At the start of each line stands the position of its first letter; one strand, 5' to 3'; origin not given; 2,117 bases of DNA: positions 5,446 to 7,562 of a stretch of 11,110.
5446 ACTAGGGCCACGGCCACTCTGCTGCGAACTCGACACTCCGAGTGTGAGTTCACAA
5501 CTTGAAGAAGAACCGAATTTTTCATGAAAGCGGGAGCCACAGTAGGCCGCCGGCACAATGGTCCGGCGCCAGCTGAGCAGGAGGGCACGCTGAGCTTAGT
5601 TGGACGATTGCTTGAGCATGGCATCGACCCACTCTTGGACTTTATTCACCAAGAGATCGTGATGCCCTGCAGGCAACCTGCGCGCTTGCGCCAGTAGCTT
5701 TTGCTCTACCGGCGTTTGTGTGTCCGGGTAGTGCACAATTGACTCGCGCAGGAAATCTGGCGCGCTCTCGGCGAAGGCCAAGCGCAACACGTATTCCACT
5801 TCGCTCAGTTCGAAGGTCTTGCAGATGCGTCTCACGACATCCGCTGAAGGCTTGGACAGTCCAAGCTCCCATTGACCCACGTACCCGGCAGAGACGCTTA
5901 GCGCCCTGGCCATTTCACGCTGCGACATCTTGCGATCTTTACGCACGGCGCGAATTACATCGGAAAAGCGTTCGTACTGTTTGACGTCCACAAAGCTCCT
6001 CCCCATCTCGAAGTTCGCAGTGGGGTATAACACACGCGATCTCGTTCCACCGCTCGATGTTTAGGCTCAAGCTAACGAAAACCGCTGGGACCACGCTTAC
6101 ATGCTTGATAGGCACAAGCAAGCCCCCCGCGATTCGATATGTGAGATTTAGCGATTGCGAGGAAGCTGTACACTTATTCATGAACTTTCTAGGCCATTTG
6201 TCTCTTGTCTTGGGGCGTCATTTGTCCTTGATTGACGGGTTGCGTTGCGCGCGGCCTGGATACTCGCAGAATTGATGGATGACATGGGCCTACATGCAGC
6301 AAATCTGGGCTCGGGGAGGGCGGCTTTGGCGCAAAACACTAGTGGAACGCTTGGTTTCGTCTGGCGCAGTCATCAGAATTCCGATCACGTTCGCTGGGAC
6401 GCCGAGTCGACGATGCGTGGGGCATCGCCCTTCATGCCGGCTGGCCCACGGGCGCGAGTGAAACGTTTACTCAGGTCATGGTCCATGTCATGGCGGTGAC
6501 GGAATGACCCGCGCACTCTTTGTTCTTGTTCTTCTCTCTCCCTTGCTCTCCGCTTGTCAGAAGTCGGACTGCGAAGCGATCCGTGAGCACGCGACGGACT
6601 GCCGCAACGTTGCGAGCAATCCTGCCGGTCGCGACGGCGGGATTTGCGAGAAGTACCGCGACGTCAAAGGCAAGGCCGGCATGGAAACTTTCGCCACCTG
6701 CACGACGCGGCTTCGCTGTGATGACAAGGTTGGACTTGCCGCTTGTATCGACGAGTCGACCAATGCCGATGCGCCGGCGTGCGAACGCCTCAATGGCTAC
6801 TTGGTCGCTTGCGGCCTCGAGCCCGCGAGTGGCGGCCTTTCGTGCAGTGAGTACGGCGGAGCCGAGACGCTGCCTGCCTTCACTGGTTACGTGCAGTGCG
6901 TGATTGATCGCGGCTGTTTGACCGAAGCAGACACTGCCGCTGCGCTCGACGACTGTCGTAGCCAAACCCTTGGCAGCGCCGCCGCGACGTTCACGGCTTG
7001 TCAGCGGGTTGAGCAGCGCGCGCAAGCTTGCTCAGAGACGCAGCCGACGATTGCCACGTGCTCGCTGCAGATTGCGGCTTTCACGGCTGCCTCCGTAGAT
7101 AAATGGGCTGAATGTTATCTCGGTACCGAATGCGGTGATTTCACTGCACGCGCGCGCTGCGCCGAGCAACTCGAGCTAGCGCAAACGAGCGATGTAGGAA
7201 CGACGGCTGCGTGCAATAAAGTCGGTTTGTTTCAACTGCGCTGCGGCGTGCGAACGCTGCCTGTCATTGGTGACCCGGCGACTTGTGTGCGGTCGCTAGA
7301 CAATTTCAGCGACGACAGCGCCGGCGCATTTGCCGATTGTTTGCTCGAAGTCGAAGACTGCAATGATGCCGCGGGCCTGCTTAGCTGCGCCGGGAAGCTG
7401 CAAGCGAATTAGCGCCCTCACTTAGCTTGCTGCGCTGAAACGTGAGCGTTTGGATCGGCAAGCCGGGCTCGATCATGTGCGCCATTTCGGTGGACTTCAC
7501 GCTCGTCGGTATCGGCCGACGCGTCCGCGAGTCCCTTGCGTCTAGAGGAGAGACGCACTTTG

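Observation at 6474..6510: Shared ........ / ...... motif clusters upstream of both large lipoprotein genes (first of two sites). Candidate regulon of the adjacent NarL-type two-component system.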

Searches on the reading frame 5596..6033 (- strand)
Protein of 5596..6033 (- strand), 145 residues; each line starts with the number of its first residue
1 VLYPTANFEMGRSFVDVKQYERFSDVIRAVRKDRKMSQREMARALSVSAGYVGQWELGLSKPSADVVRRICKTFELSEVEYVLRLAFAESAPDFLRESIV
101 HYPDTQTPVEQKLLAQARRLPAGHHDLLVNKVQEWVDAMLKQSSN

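Call 10: search_protein_families(library=pfam, proteins=[window:5596-6033:-], max_evalue=0.01)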
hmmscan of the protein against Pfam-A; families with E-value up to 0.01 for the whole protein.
window:5596-6033:- (145 aa): 5 families
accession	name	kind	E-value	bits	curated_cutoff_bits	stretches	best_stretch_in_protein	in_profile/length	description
PF01381.28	HTH_3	-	1.7e-12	47.6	23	1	27-79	1-53/55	Helix-turn-helix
PF13560.12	HTH_31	-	2.8e-10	40.8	27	1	23-80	2-60/64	Helix-turn-helix domain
PF12844.13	HTH_19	-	3.4e-09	36.9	30.2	1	27-81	4-58/64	Helix-turn-helix domain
PF13443.12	HTH_26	-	0.0012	19.5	22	1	27-76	2-52/63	Cro/C1-type HTH DNA-binding domain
PF15943.11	YdaS_toxin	-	0.0097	16.2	30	0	37-73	10-46/65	Bacterial toxin YdaS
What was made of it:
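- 5596..6033 (-): XRE-family HTH regulator, the conserved neighbour of the Cys-rich lipoprotein gene. Pfam HTH_3 2e-12 (call 10).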

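Call 41: search_protein_families(library=ncbifam, proteins=[window:5596-6033:-], max_evalue=0.001)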
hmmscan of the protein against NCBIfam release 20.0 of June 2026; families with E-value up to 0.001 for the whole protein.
window:5596-6033:- (145 aa): 11 families
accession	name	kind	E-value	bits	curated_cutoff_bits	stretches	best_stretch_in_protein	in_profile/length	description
NF041951.1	phage_RstR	subfamily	4e-10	39.9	80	1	23-77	3-57/108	RstR family transcriptional repressor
NF041575.1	antitoxPezA_Strep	equivalog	7.6e-07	29.2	290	1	25-82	4-61/158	type II toxin-antitoxin system antitoxin PezA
NF006015.0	PRK08154.1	subfamily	1e-05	24.8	204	1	22-100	30-108/314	anaerobic benzoate catabolism transcriptional regulator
NF007257.0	PRK09706.1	subfamily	1.2e-05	25.2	101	1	22-78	5-61/135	transcriptional repressor DicA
NF038139.1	Reg_Aceta_RamB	equivalog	1.2e-05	24.2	700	1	27-76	7-56/465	acetate metabolism transcriptional regulator RamB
TIGR00270.2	TIGR00270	equivalog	1.9e-05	24.5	110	1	20-77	73-130/159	multiprotein bridging factor aMBF1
TIGR03070.1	couple_hipB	subfamily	3.7e-05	23.6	71.65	1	22-75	2-55/58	type II toxin-antitoxin system Y4mF family antitoxin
NF041677.1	trans_regClgR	equivalog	7.4e-05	22.8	170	1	22-77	8-63/113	transcriptional regulator ClgR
NF052239.1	antitox_spr1629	equivalog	0.00035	19.8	335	1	27-133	7-109/377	spr1629 family repressor/antitoxin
TIGR03830.1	CxxCG_CxxCG_HTH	subfamily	0.00048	19.9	61.8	1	10-67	53-110/127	type II TA system antitoxin MqsA family protein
NF041265.1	NadS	equivalog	0.00055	20.2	60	0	24-63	33-71/94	NadS family protein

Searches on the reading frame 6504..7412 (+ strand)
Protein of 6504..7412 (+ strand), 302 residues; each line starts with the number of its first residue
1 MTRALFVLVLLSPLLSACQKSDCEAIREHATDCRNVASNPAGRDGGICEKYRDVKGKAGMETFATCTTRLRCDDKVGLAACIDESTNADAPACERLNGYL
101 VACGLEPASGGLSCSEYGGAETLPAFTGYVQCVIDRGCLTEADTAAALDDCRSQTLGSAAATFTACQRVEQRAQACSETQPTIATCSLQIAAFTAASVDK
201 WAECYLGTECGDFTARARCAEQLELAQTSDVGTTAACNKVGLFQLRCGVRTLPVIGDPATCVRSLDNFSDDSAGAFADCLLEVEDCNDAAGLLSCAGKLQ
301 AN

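Call 10: search_protein_families(library=pfam, proteins=[window:6504-7412:+], max_evalue=0.01)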
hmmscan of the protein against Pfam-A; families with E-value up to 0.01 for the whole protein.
window:6504-7412:+ (302 aa): 0 families

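Call 13: find_encoding_contigs(protein=window:6504-7412:+, flank=10000, max_places=6)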
Protein window:6504-7412:+ (302 aa): 2 contigs read that carry it; 2 places shown.
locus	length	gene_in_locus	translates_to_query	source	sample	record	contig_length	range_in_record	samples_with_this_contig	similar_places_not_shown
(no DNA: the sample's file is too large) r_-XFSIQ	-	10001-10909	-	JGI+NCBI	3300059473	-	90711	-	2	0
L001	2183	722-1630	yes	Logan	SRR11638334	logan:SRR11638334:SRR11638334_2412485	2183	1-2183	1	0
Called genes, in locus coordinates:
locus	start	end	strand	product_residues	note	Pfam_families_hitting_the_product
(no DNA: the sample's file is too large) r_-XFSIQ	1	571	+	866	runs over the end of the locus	PF01326:PPDK_N, PF00391:PEP-utilizers, PF02896:PEP-utilizers_C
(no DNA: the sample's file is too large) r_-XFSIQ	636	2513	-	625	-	PF00656:Peptidase_C14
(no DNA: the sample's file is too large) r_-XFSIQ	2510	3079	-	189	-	-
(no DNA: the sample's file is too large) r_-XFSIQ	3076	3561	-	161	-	PF04542:Sigma70_r2, PF13384:HTH_23 (faint)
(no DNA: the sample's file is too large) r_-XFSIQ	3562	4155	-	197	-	-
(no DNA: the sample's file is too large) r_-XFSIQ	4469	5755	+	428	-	PF01145:Band_7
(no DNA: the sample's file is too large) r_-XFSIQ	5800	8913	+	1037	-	-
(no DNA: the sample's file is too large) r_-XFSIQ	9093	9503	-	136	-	PF13560:HTH_31, PF12844:HTH_19, PF01381:HTH_3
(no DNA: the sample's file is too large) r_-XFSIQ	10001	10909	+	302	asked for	-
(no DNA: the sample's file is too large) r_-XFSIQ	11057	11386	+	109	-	-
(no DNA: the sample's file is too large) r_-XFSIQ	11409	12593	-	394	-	-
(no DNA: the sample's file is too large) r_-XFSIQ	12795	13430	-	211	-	PF00072:Response_reg, PF00196:GerE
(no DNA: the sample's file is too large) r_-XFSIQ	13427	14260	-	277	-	PF07730:HisKA_3, PF02518:HATPase_c (weak)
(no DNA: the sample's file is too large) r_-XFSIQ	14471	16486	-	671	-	PF13534:Fer4_17 (faint), PF12797:Fer4_2 (faint), PF13183:Fer4_8 (weak), PF13187:Fer4_9, PF02754:CCG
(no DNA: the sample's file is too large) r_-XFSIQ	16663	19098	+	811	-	PF08478:POTRA_1 (faint), PF07244:POTRA, PF08479:POTRA_2 (weak), PF07244:POTRA, PF01103:Omp85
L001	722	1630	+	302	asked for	-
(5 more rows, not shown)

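Call 24: find_homologous_proteins(query=window:6504-7412:+)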
Query window:6504-7412:+ (302 aa): 7 proteins with E <= 0.001 among 4133 candidates.
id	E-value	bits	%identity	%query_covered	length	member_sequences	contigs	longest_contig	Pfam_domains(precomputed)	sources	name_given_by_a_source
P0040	1.9e-194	663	100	100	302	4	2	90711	-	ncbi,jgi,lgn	jgi:hypothetical protein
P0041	2.5e-165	567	85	100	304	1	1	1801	-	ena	-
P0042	2.4e-131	456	70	98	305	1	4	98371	-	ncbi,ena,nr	ncbi:MAG: hypothetical protein IT381_16530 [Deltaproteobacteria bacterium]|nr:hypothetical protein [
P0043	4.8e-121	422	64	100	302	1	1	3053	-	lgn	-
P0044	9.5e-119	415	64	99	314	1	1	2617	-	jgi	jgi:hypothetical protein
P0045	8.1e-78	280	48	99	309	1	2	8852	-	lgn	-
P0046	9.1e-75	270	46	97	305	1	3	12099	-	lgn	-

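Call 25: find_encoding_contigs(protein=P0041, flank=6000, max_places=2)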
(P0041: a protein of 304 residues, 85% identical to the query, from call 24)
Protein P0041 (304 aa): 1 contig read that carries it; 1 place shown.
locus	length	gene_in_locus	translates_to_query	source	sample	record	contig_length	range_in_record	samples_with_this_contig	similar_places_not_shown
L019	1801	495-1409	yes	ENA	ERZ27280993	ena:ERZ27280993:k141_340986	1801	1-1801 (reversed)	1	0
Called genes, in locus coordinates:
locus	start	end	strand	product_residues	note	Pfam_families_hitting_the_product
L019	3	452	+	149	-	?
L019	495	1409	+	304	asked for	-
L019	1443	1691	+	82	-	-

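Call 26: find_encoding_contigs(protein=P0042, flank=8000, max_places=2)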
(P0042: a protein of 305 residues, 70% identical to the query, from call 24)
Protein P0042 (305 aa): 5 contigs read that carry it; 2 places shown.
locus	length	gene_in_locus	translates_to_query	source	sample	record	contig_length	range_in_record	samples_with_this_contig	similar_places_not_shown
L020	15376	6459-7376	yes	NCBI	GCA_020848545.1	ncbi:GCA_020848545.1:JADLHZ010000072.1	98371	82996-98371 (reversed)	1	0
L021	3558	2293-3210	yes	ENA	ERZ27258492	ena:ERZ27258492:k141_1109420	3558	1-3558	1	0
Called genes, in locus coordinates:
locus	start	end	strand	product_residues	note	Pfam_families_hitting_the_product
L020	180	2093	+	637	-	-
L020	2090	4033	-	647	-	PF01447:Peptidase_M4 (weak), PF02128:Peptidase_M36 (weak), PF18911:PKD_4 (weak)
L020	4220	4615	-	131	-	PF13560:HTH_31, PF01381:HTH_3, PF12844:HTH_19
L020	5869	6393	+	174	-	-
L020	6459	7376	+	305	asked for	-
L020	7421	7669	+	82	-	-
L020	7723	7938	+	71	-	-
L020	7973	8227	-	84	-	-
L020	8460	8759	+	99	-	-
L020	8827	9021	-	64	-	-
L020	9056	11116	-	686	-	PF12797:Fer4_2 (faint), PF13534:Fer4_17 (faint), PF13183:Fer4_8, PF13187:Fer4_9, PF02754:CCG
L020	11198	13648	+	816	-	PF08478:POTRA_1 (faint), PF08479:POTRA_2 (faint), PF07244:POTRA, PF01103:Omp85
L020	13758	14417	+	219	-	PF00925:GTP_cyclohydro2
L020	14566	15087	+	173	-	PF12728:HTH_17 (weak)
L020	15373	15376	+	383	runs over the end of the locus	PF16881:LIAS_N, PF04055:Radical_SAM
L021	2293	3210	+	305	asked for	-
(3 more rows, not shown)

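Call 27: find_encoding_contigs(protein=P0043, flank=6000, max_places=2)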
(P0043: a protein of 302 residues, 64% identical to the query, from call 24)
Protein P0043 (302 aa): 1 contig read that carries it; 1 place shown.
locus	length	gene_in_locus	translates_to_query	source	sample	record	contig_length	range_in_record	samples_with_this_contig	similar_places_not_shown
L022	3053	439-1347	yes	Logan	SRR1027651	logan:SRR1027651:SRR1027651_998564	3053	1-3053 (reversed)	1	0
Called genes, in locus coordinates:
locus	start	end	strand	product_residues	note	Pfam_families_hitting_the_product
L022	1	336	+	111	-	?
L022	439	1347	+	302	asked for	-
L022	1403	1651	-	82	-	-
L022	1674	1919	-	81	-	-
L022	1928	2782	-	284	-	PF00582:Usp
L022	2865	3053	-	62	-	?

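Call 28: find_encoding_contigs(protein=P0044, flank=6000, max_places=2)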
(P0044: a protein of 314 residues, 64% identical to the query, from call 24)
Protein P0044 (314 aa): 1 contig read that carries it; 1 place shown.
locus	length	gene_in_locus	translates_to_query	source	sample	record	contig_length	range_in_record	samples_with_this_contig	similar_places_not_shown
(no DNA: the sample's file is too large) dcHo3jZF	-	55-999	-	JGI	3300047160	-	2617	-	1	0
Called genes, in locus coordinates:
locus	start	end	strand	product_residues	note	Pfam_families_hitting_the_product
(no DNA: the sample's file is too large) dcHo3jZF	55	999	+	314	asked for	-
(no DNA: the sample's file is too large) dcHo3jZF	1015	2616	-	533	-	?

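Call 29: find_encoding_contigs(protein=P0045, flank=6000, max_places=2)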
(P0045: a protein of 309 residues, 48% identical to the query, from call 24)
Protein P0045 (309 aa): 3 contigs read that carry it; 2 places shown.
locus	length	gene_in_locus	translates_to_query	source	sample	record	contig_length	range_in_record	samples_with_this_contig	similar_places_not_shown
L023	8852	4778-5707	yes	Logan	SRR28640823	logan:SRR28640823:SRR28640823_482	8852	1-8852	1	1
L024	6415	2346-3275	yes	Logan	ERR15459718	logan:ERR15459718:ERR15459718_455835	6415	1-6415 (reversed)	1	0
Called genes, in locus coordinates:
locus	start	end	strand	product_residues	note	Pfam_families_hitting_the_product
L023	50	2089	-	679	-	-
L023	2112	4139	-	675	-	PF02128:Peptidase_M36 (faint), PF01447:Peptidase_M4, PF02868:Peptidase_M4_C (faint), PF18911:PKD_4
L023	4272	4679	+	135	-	PF13560:HTH_31, PF01381:HTH_3, PF12844:HTH_19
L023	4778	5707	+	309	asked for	-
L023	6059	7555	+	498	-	PF01943:Polysacc_synt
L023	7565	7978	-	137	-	-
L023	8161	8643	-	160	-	PF03692:CxxCxxCC (weak)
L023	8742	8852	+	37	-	?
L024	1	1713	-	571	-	?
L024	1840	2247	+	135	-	PF13560:HTH_31, PF01381:HTH_3, PF12844:HTH_19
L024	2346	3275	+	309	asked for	-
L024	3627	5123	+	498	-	PF01943:Polysacc_synt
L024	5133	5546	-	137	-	-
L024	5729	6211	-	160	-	PF03692:CxxCxxCC (weak)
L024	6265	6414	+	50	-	?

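Call 30: find_encoding_contigs(protein=P0046, flank=6000, max_places=2)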
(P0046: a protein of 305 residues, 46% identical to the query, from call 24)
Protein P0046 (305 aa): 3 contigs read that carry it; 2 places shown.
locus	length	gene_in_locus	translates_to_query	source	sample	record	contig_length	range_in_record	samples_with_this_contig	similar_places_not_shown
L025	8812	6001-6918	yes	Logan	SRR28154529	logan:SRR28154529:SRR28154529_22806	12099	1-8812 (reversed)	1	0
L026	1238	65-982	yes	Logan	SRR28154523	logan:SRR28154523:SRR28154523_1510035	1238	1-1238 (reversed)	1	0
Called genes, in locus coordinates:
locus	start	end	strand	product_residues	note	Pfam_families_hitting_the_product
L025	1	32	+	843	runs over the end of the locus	-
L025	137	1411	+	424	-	PF00342:PGI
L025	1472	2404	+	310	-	PF16697:Yop-YscD_cpl, PF00498:FHA, PF00990:GGDEF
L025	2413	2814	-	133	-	PF07681:DoxX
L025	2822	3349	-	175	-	-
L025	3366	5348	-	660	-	PF02868:Peptidase_M4_C (faint), PF01447:Peptidase_M4, PF02128:Peptidase_M36, PF18911:PKD_4, PF00801:PKD (weak)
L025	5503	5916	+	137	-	PF13560:HTH_31, PF12844:HTH_19, PF01381:HTH_3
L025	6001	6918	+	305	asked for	-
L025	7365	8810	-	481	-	?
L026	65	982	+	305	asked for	-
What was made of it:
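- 6504..7412 (+): Cys-rich (25 Cys) lipoprotein gene. There are 6 homologues, and their conserved neighbour is an XRE HTH gene (calls 24-30).
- The XRE gene is adjacent to the Cys-rich gene in every homologous locus long enough to judge (calls 26, 29, 30).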

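Call 41: search_protein_families(library=ncbifam, proteins=[window:6504-7412:+], max_evalue=0.001)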
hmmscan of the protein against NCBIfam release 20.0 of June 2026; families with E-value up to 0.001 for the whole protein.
window:6504-7412:+ (302 aa): 0 families
